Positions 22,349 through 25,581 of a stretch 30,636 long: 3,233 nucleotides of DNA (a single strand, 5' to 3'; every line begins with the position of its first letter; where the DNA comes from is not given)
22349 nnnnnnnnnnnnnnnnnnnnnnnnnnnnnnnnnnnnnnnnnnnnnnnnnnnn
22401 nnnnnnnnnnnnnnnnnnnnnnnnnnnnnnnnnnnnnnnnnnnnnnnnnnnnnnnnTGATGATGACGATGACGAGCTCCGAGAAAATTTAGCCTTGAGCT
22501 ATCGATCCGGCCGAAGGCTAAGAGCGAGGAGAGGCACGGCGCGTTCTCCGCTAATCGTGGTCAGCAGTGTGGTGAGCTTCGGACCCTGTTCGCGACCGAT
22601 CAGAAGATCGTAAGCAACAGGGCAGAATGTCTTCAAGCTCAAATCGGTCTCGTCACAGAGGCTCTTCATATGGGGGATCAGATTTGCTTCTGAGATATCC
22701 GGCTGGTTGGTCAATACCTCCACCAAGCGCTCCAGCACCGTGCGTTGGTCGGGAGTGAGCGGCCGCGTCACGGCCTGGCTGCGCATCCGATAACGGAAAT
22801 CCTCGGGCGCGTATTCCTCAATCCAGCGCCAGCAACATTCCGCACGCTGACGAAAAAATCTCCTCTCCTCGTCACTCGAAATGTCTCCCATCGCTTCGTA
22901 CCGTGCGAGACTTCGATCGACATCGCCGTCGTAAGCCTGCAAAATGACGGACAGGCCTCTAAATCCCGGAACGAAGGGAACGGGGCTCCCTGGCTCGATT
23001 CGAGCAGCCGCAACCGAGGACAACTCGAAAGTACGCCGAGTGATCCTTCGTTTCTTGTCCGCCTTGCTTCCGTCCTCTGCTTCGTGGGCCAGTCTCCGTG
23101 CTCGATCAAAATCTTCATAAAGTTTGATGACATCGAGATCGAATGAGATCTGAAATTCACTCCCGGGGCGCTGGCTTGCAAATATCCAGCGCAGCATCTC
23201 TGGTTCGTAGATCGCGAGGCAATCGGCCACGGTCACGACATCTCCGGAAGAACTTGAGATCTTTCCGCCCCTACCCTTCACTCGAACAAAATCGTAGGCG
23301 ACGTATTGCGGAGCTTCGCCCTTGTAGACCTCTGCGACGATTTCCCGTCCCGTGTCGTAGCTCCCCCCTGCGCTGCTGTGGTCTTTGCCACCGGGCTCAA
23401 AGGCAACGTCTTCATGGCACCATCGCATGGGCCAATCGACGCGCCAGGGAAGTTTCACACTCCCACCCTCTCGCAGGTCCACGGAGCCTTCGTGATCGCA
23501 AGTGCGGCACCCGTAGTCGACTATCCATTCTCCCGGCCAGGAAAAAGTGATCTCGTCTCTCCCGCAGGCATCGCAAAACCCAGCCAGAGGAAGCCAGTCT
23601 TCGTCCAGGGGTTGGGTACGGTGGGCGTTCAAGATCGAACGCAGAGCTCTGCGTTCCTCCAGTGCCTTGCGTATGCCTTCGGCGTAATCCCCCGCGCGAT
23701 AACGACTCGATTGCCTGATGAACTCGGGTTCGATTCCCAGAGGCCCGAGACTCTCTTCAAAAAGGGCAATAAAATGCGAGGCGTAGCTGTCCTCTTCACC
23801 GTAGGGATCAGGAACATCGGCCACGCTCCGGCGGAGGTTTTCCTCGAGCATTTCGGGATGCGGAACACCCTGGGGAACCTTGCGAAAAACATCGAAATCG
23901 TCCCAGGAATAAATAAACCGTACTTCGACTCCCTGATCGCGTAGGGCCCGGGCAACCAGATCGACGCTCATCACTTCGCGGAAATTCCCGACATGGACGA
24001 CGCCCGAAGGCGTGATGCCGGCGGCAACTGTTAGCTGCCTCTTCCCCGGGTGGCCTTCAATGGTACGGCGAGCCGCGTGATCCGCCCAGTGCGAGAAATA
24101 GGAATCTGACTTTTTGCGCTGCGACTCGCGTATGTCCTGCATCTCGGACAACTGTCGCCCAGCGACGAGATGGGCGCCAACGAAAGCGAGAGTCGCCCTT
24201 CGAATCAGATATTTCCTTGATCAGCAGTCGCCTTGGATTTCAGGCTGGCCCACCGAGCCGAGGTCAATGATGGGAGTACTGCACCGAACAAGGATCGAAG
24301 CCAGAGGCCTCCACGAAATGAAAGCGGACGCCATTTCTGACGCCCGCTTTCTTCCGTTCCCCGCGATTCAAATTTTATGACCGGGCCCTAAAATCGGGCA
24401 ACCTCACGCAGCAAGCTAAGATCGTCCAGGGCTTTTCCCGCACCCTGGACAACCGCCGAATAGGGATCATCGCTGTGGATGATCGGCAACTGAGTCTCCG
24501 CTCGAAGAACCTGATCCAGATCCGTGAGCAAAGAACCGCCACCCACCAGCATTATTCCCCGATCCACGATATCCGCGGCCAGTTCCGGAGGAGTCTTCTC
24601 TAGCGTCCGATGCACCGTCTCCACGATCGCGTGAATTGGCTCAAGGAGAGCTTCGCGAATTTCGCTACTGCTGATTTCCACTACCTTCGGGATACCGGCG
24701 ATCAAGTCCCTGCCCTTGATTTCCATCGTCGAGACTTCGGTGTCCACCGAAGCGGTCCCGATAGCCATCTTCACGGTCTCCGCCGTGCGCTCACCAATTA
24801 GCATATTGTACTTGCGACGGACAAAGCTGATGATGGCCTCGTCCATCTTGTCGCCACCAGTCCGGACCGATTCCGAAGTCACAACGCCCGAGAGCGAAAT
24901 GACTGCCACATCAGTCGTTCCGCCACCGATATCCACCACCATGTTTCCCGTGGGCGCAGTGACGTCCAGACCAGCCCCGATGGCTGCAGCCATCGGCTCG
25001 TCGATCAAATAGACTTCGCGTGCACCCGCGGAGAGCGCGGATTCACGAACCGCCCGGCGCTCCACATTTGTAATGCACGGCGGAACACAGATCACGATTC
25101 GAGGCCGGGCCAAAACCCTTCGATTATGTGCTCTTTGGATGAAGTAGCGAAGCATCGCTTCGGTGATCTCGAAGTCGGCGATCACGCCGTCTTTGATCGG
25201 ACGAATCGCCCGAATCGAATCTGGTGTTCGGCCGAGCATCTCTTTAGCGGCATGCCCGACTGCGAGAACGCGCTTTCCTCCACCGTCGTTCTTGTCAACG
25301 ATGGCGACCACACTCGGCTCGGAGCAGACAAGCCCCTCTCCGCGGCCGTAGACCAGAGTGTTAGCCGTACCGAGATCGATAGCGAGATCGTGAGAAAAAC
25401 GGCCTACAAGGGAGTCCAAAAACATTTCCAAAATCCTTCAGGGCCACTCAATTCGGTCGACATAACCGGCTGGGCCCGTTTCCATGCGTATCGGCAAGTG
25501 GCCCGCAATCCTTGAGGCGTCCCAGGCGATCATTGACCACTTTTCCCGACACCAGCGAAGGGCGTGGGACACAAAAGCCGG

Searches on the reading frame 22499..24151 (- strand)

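Call 36: search_protein_families(library=ncbifam, proteins=[window:22499-24151:-], max_evalue=0.00001)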
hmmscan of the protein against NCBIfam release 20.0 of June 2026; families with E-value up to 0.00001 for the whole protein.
window:22499-24151:- (550 aa): 6 families
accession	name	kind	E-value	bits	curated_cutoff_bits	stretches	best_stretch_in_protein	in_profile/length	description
TIGR00467.1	lysS_arch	equivalog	6.5e-143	476.9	147.55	1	21-536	2-505/515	lysine--tRNA ligase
NF001968.0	PRK00750.1-2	equivalog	3.6e-47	161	648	1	20-532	17-509/528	lysine--tRNA ligase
TIGR00435.1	cysS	equivalog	9.7e-09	34.8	340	0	282-331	252-299/466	cysteine--tRNA ligase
NF009687.0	PRK13208.1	equivalog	1.6e-06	26.6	738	0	47-85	48-86/801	valine--tRNA ligase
TIGR00398.1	metG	equivalog_domain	2.1e-06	26.7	336.35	0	284-330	316-360/530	methionine--tRNA ligase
NF001100.0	PRK00133.1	equivalog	6e-06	25.1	587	0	48-85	16-53/676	methionine--tRNA ligase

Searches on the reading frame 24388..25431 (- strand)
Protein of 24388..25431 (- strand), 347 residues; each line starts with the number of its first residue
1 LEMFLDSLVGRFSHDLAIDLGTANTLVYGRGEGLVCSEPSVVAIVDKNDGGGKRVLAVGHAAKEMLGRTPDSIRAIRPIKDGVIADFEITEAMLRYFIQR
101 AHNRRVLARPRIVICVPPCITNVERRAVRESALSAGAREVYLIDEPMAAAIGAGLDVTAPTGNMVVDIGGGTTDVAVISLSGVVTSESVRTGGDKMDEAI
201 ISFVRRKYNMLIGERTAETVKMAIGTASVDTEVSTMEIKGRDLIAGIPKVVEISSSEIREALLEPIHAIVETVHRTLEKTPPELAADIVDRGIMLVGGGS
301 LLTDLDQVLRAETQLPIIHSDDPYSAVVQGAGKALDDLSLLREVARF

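Call 4: search_protein_families(library=ncbifam, proteins=[window:24388-25431:-], max_evalue=0.01)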
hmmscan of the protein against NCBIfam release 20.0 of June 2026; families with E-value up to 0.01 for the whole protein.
window:24388-25431:- (347 aa): 17 families
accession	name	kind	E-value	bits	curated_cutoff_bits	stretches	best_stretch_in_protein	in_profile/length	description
NF010539.0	PRK13927.1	subfamily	2.7e-153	509.8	293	1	9-344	2-335/339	rod shape-determining protein MreB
TIGR00904.1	mreB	subfamily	3.2e-151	503.1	365.75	1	12-341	1-332/334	MreB/Mrl family cell shape determining protein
NF010540.1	PRK13929.1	exception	1.3e-121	405.8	515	1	13-342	4-331/334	rod-share determining protein MreBH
TIGR01991.1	HscA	equivalog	4.7e-21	74.9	708.55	1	80-332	101-356/600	Fe-S protein assembly chaperone HscA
NF003520.0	PRK05183.1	subfamily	1.8e-19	69.6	620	1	80-336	121-380/621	Fe-S protein assembly chaperone HscA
NF040964.1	MamK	subfamily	3.2e-19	69.2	400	1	17-313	4-293/335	MamK family actin-like protein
NF053558.1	BeeR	equivalog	7.3e-19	68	530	1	73-311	65-306/349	BeeR family actin-like protein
NF011660.0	PRK15080.1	equivalog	1e-17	64.3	182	1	77-197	62-177/277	ethanolamine utilization protein EutJ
TIGR02529.1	EutJ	subfamily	7e-16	58.4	152.1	1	78-200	30-147/239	ethanolamine utilization protein EutJ family protein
NF002399.0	PRK01433.1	equivalog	1.2e-15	57.2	743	1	83-335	115-354/595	Fe-S protein assembly chaperone HscA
TIGR02350.1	prok_dnaK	equivalog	3.5e-14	52.1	822.55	1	80-210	101-237/596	molecular chaperone DnaK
NF001413.0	PRK00290.1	equivalog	1.9e-13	49.6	648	1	79-209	103-237/625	molecular chaperone DnaK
NF009946.0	PRK13410.1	equivalog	2.2e-13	49.3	1019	1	71-208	97-239/669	molecular chaperone DnaK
NF009947.0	PRK13411.1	equivalog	3.2e-13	48.6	1002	1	88-310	112-348/662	molecular chaperone DnaK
TIGR01174.1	ftsA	equivalog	1.2e-12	47.6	175.85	1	109-316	149-341/371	cell division protein FtsA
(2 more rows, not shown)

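Call 5: search_protein_families(library=pfam, proteins=[window:24388-25431:-], max_evalue=0.01)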
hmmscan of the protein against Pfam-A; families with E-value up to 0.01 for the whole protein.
window:24388-25431:- (347 aa): 5 families
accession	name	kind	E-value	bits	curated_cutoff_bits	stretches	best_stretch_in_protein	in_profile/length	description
PF06723.19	MreB_Mbl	-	1.8e-145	484.3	27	1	14-340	2-324/327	MreB/Mbl protein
PF00012.26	HSP70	-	2.3e-15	56.3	20.6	1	110-331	134-368/599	Hsp70 protein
PF00022.25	Actin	-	7.5e-10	38.4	27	1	39-207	31-190/410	Actin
PF14450.12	FtsA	-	8.1e-08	33.1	31.8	1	164-316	1-106/127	Cell division protein FtsA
PF11104.14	PilM_2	-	0.0015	18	27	0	256-317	241-302/340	Type IV pilus assembly protein PilM;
